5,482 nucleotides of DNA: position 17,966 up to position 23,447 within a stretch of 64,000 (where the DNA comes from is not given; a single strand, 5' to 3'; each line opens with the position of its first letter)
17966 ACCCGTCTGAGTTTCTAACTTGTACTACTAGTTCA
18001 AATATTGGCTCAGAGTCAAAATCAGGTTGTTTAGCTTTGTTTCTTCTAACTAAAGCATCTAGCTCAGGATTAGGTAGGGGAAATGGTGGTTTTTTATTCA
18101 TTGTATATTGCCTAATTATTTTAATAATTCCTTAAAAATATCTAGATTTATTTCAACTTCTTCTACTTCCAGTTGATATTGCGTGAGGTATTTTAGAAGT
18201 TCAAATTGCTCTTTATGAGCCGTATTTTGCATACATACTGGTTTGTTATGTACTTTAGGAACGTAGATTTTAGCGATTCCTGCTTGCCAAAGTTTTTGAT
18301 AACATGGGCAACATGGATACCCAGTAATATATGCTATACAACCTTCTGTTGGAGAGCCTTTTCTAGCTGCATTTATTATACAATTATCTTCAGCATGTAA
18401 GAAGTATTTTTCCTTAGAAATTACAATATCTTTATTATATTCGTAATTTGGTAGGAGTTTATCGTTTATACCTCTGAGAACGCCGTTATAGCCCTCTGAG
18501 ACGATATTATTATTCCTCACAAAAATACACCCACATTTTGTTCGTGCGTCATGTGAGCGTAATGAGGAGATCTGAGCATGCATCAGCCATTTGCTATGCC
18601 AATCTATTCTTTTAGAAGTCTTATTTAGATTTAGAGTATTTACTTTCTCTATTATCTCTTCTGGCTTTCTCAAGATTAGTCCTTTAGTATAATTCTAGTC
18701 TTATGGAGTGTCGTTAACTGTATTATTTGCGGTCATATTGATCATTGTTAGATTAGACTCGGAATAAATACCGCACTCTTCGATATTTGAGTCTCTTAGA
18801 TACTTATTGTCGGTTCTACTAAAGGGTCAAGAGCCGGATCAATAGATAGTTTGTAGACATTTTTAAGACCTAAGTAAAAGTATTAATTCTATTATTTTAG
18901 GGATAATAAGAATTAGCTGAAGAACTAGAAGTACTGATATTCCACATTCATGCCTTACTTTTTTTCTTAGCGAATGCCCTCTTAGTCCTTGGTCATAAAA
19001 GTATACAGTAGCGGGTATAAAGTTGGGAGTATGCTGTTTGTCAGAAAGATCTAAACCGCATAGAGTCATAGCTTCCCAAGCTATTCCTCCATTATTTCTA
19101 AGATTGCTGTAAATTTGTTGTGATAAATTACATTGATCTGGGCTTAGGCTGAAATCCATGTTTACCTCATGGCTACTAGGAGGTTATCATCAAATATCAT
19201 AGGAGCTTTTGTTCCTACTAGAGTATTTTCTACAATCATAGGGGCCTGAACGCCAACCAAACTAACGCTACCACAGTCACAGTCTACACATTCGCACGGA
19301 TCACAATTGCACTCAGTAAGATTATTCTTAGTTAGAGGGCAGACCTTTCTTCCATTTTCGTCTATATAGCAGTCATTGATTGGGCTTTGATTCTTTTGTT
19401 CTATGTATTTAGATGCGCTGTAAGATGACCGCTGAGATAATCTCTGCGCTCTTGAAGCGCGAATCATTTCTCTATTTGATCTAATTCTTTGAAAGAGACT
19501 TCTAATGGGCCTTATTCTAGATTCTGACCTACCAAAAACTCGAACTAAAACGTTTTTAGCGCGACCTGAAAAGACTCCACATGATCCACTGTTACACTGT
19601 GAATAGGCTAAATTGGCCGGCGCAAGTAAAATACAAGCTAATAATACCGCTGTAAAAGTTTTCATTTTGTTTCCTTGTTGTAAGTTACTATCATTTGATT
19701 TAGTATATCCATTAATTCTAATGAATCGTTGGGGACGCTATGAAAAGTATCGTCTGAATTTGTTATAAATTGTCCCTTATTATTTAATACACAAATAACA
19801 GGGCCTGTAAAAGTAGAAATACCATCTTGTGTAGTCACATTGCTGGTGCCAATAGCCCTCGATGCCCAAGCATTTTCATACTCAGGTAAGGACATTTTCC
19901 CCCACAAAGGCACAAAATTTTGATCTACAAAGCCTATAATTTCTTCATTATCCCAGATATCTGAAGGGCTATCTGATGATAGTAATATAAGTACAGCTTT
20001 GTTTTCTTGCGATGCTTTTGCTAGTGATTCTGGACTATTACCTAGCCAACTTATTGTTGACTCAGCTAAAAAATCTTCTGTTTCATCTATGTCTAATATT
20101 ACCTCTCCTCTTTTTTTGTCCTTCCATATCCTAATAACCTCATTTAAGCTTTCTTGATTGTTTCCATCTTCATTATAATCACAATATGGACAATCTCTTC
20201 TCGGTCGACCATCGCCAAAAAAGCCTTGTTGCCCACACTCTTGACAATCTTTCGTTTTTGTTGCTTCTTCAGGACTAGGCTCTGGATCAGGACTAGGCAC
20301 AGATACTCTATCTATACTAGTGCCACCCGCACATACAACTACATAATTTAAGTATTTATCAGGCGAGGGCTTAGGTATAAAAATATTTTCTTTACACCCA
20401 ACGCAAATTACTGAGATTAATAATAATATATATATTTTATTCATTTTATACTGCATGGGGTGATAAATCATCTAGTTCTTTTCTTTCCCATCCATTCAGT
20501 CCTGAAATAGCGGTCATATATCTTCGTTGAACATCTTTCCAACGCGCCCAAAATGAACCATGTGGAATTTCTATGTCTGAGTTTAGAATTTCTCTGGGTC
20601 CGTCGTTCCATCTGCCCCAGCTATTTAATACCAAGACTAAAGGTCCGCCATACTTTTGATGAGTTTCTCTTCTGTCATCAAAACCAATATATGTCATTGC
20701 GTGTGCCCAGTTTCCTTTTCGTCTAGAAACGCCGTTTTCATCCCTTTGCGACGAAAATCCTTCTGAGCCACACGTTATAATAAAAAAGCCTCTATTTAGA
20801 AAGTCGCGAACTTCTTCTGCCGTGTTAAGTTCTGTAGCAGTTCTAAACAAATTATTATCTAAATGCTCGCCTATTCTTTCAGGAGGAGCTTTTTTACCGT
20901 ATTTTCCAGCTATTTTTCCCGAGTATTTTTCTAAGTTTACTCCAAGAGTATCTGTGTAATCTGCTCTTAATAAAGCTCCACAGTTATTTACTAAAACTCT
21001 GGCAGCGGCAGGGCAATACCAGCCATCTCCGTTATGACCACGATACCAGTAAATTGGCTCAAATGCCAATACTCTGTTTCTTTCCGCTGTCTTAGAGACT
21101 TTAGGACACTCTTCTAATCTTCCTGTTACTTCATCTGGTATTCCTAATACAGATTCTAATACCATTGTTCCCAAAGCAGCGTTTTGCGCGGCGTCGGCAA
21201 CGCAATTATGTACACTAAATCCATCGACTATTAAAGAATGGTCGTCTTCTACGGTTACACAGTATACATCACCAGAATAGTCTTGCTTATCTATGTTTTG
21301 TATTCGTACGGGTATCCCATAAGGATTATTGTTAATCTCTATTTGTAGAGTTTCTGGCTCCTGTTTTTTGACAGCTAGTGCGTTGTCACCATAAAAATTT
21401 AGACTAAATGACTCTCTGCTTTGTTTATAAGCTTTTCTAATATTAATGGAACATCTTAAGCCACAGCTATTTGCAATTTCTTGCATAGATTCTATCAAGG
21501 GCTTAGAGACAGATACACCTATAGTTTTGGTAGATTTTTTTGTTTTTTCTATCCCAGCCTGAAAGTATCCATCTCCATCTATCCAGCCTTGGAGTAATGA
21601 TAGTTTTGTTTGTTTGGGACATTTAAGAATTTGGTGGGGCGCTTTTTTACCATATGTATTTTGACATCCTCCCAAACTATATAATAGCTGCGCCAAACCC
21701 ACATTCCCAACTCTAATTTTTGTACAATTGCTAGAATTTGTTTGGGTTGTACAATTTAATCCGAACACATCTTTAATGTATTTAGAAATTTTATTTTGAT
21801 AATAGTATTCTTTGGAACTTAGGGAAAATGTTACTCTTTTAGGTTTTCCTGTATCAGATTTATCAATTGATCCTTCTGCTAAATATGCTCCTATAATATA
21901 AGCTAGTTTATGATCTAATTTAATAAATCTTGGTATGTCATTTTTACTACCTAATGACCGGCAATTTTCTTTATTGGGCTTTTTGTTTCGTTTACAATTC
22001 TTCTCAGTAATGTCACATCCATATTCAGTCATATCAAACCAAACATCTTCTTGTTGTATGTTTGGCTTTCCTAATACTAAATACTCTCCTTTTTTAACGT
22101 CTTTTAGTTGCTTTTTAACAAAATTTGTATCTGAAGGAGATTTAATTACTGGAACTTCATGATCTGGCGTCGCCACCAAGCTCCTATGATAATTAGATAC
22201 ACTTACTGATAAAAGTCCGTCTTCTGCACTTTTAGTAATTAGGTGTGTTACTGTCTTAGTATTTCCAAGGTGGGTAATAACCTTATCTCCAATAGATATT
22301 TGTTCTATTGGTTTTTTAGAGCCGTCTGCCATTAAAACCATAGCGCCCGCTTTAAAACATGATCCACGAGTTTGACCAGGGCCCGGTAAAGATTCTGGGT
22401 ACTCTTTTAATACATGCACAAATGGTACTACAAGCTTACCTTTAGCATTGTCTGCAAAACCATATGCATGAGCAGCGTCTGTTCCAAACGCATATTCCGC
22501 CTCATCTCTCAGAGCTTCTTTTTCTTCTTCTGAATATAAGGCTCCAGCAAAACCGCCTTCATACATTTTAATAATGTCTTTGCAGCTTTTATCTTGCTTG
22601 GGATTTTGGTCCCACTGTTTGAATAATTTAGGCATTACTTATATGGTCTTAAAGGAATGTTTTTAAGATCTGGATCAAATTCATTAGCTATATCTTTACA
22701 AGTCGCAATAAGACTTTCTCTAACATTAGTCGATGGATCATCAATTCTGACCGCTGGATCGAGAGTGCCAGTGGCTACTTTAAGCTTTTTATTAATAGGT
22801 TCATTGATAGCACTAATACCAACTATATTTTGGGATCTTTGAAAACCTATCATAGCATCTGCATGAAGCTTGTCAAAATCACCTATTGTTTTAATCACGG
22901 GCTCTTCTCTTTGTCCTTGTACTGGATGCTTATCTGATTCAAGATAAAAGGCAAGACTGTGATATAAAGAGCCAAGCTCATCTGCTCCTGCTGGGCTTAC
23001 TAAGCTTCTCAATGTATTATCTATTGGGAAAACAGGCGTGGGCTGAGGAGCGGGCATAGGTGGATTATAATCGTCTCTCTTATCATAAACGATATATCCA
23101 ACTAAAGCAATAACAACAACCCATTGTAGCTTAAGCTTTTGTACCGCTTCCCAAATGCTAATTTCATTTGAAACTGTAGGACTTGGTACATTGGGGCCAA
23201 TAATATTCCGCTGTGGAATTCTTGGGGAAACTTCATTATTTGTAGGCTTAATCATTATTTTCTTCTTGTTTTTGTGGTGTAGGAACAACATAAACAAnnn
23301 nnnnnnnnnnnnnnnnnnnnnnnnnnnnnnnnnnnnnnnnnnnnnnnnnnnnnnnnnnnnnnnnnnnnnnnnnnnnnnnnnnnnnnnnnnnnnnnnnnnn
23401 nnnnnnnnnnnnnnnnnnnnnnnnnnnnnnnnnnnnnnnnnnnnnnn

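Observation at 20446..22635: Intein inserted exactly at the catalytic cysteine of a papain-like peptidase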

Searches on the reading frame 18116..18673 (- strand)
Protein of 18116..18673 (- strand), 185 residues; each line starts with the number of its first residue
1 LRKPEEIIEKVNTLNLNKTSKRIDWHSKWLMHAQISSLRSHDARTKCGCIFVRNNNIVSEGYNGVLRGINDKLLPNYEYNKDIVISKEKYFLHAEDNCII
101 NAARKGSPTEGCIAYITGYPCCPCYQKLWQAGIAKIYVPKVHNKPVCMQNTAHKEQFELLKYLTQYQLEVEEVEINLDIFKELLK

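Call 11: search_protein_families(library=phrogs, max_evalue=0.001, proteins=[window:18116-18673:-])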
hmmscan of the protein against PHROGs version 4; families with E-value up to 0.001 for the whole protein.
window:18116-18673:- (185 aa): 4 families
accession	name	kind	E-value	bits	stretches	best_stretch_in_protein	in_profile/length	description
phrog_174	-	DNA, RNA and nucleotide metabolism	3.7e-31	110.1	1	13-178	104-252/384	dCMP deaminase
phrog_2369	-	DNA, RNA and nucleotide metabolism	3.2e-11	44.7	1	22-152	2-137/195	dCMP deaminase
phrog_9198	-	unknown function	4.1e-06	26.8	1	34-138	330-434/531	-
phrog_18355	-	DNA, RNA and nucleotide metabolism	5.8e-05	24.1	1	92-140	3-49/52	deoxycytidinylate deaminase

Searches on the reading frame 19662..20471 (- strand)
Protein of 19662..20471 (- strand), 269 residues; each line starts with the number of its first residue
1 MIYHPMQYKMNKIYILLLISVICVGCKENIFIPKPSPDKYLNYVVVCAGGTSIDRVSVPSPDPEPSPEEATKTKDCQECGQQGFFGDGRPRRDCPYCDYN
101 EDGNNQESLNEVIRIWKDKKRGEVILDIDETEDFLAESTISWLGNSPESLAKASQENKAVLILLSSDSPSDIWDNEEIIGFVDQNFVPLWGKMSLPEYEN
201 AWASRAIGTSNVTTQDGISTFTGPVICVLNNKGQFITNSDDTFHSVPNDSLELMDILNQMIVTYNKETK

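Call 11: search_protein_families(library=phrogs, max_evalue=0.001, proteins=[window:19662-20471:-])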
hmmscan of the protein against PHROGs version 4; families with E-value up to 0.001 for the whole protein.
window:19662-20471:- (269 aa): 0 families

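Call 19: search_protein_families(library=pfam, max_evalue=0.01, proteins=[window:19662-20471:-])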
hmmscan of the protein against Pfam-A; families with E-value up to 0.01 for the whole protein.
window:19662-20471:- (269 aa): 0 families

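Call 78: search_protein_families(library=ncbifam, max_evalue=0.01, proteins=[window:19662-20444:-])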
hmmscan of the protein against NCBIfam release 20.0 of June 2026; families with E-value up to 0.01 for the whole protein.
window:19662-20444:- (260 aa): 0 families

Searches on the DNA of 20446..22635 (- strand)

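Call 81: search_dna_similar(query=window:20446-22635:-, collection=phages, mode=distant, max_rows=10)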
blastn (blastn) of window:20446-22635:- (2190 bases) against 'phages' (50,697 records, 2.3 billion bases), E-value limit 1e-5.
No match.

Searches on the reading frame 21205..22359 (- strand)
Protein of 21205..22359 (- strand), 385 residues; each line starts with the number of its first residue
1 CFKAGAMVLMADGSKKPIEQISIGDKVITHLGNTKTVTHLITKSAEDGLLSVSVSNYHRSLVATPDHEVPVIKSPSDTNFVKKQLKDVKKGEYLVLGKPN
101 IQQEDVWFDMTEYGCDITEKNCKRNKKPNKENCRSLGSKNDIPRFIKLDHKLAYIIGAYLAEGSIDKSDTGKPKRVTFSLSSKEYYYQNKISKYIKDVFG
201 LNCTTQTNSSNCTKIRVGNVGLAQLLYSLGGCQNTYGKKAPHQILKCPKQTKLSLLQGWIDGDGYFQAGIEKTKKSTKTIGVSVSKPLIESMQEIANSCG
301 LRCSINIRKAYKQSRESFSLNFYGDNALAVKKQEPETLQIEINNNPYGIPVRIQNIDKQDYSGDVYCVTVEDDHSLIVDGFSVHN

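Call 4: search_protein_families(library=pfam, max_evalue=1, proteins=[window:21205-22359:-])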
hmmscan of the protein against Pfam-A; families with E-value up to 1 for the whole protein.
seq(385 aa): 9 families
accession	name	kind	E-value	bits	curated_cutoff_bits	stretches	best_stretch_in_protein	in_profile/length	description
PF14890.11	Intein_splicing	-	2e-13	50.9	35.8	1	33-385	34-155/155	Intein splicing domain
PF05203.21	Hom_end_hint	-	1e-10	42.4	32.1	1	1-68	1-74/228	Hom_end-associated Hint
PF14528.11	LAGLIDADG_3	-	1.2e-08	35.5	22.5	2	252-314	3-60/82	LAGLIDADG-like domain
PF14623.11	Vint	-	4.7e-06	26.9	27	1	1-70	2-65/166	Hint-domain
PF13403.11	Hint_2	-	0.00011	23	28.4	1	1-46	2-46/147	Hint domain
PF01079.26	Hint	-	0.0004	20.5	29.7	1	1-39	13-50/213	Hint module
PF00961.24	LAGLIDADG_1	-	0.0044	18.3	23.1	1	256-313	1-60/102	LAGLIDADG endonuclease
PF05204.19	Hom_end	-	0.039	14.5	21.1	1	255-315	17-72/110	Homing endonuclease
PF03161.18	LAGLIDADG_2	-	0.16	12.3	25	1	159-211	108-155/168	LAGLIDADG DNA endonuclease family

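Call 5: search_protein_families(library=phrogs, max_evalue=0.01, proteins=[window:21205-22359:-])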
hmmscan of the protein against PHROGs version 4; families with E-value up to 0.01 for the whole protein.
seq(385 aa): 2 families
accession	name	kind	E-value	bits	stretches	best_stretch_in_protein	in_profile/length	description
phrog_4645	-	DNA, RNA and nucleotide metabolism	5.6e-07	30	1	151-327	108-277/308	endonuclease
phrog_21587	-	unknown function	0.0005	19.3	1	1-95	575-666/706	-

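Call 59: search_solved_structures(query=window:21205-22359:-, max_evalue=0.01, show_alignments=1)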
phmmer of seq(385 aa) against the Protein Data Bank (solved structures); distinct sequences matched with E-value up to 0.01: 7.
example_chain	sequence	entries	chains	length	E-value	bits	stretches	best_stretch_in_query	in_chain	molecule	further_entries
1dfa_A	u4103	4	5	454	1.1e-06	31.2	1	1-72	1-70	PI-SCEI ENDONUCLEASE | ENDONUCLEASE PI-SCEI | PI-SCEI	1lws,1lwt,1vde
1um2_A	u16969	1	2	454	7.8e-06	28.4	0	2-72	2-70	ENDONUCLEASE PI-SCEI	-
1ef0_A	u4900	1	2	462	9.7e-06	28.1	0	2-72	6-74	PI-SCEI ENDONUCLEASE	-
1jva_A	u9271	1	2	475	9.9e-06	28.1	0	2-72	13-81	VMA1-DERIVED HOMING ENDONUCLEASE X10SSS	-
9cop_A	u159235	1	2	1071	2e-05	27.1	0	1-72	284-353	V-type proton ATPase catalytic subunit A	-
2cw7_A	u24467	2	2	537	0.00019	23.9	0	143-278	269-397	Endonuclease PI-PkoII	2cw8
1gpp_A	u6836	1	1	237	0.0017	20.8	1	1-72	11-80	ENDONUCLEASE PI-SCEI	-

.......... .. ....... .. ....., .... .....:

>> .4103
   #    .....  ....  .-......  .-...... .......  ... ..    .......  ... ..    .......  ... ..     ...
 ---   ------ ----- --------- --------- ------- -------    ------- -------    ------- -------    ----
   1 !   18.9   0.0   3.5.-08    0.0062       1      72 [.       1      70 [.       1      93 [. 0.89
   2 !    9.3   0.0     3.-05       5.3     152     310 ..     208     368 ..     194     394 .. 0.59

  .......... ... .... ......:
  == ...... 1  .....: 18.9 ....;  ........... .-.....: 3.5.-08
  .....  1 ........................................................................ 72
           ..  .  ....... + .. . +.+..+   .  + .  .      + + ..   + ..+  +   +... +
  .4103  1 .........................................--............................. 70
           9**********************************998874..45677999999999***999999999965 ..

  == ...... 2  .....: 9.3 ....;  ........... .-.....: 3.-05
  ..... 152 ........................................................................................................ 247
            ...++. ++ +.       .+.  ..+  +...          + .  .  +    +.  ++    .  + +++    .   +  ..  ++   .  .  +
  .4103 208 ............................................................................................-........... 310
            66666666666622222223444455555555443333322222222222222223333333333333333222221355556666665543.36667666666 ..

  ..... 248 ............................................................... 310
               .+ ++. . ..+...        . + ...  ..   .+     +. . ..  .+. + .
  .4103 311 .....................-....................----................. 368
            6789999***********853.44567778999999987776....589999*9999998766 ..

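Call 82: search_dna_similar(query=window:21205-22359:-, collection=phages, mode=protein, max_rows=15, max_evalue=0.001)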
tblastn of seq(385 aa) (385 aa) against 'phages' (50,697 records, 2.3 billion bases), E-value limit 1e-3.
Records with a match: 19; places in all: 20; records where one place covers at least 80% of the query: 16.
Best place of each record, by identity: <60% 19.
By first word of the organism name: Escherichia 5; Lactococcus 4; Tenacibaculum 3; uncultured 1; Enterococcus 1; Eggerthella 1; Vibrio 1; Bacteriophage 1; Roseobacter 1; Ruegeria 1.
By host as written in the record: Tenacibaculum maritimum 3; Escherichia sp. STEC O157 2; Escherichia coli 2; Lactococcus lactis strain ML8 2; Lactococcus lactis 2; - 2; Ruegeria pomeroyi DSS-3 2; Escherichia coli strain MG1655 Z1 1; and 3 more.
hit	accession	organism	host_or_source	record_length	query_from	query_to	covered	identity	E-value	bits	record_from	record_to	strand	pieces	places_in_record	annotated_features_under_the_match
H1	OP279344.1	Escherichia phage P1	Escherichia coli strain MG1655 Z1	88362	1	385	100%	25.2%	2e-10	69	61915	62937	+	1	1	dmt: Dmt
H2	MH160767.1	Escherichia phage vB_EcoM-Ro157c2YLVW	Escherichia sp. STEC O157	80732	1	385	100%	24.9%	7e-10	67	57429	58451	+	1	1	dmt: methyltransferase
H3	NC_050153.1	Escherichia phage vB_EcoM-Ro157c2YLVW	Escherichia sp. STEC O157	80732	1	385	100%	24.9%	7e-10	67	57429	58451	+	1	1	dmt: DNA methyltransferase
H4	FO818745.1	Escherichia phage RCS47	Escherichia coli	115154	1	385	100%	24.7%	1e-9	66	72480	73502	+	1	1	dmt: DNA methyltransferase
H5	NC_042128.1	Escherichia phage RCS47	Escherichia coli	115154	1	385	100%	24.7%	1e-9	66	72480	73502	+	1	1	dmt: DNA methyltransferase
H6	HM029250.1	Lactococcus phage 949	Lactococcus lactis strain ML8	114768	1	385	100%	24.1%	3e-7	59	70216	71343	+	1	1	putative DNA polymerase III alpha subunit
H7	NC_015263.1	Lactococcus phage 949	Lactococcus lactis strain ML8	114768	1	385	100%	24.1%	3e-7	59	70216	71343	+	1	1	DNA polymerase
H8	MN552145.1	Lactococcus phage P1048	Lactococcus lactis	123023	1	385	100%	24.1%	1e-6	57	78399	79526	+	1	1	putative DNA polymerase III alpha subunit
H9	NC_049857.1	Lactococcus phage P1048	Lactococcus lactis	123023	1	385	100%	24.1%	1e-6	57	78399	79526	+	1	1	DNA polymerase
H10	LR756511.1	uncultured phage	metagenomic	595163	16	385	96%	24.9%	4e-11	71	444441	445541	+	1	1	record has no annotation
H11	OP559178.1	Enterococcus phage vB_Efa29212_3e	Enterococcus sp.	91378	1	385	100%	23.4%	3e-12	74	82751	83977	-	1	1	hypothetical protein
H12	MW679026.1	Eggerthella phage LE2-3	Eggerthella lenta DSM 2243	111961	1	385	100%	23.2%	7e-16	86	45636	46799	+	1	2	tRNA synthetase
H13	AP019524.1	Tenacibaculum phage PTm1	Tenacibaculum maritimum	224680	1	322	84%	26.5%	1e-10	69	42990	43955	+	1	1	ribonucleoside-diphosphate reductase subunit alpha/intein splicing ...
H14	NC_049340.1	Tenacibaculum phage PTm1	Tenacibaculum maritimum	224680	1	322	84%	26.5%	1e-10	69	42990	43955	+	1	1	ribonucleoside-diphosphate reductase subunit alpha/intein splicing ...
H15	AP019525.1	Tenacibaculum phage PTm5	Tenacibaculum maritimum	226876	1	322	84%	26.5%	1e-10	69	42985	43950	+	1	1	ribonucleoside-diphosphate reductase subunit alpha/intein splicing ...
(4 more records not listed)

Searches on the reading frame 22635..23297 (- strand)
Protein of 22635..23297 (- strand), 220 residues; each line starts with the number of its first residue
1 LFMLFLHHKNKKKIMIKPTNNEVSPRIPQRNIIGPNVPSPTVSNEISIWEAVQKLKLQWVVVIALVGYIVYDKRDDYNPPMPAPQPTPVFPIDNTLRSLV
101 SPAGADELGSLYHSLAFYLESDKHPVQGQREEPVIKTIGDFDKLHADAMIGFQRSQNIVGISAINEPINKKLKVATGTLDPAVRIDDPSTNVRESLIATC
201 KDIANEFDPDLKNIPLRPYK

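Call 11: search_protein_families(library=phrogs, max_evalue=0.001, proteins=[window:22635-23297:-])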
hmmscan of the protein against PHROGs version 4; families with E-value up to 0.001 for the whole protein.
window:22635-23297:- (220 aa): 0 families

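Call 19: search_protein_families(library=pfam, max_evalue=0.01, proteins=[window:22635-23297:-])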
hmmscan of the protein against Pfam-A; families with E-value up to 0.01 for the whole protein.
window:22635-23297:- (220 aa): 0 families

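Call 76: find_homologous_proteins(query=window:22638-23255:-, max_evalue=0.001)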
Query seq(206 aa) (206 aa): 1 proteins with E <= 0.001 among 191 candidates.
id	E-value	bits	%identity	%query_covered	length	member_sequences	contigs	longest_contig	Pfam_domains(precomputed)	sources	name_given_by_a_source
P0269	6.8e-133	459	100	100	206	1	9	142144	-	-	-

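Call 78: search_protein_families(library=ncbifam, max_evalue=0.01, proteins=[window:22635-23255:-])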
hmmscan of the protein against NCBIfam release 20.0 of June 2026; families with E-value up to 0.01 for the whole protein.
window:22635-23255:- (206 aa): 0 families
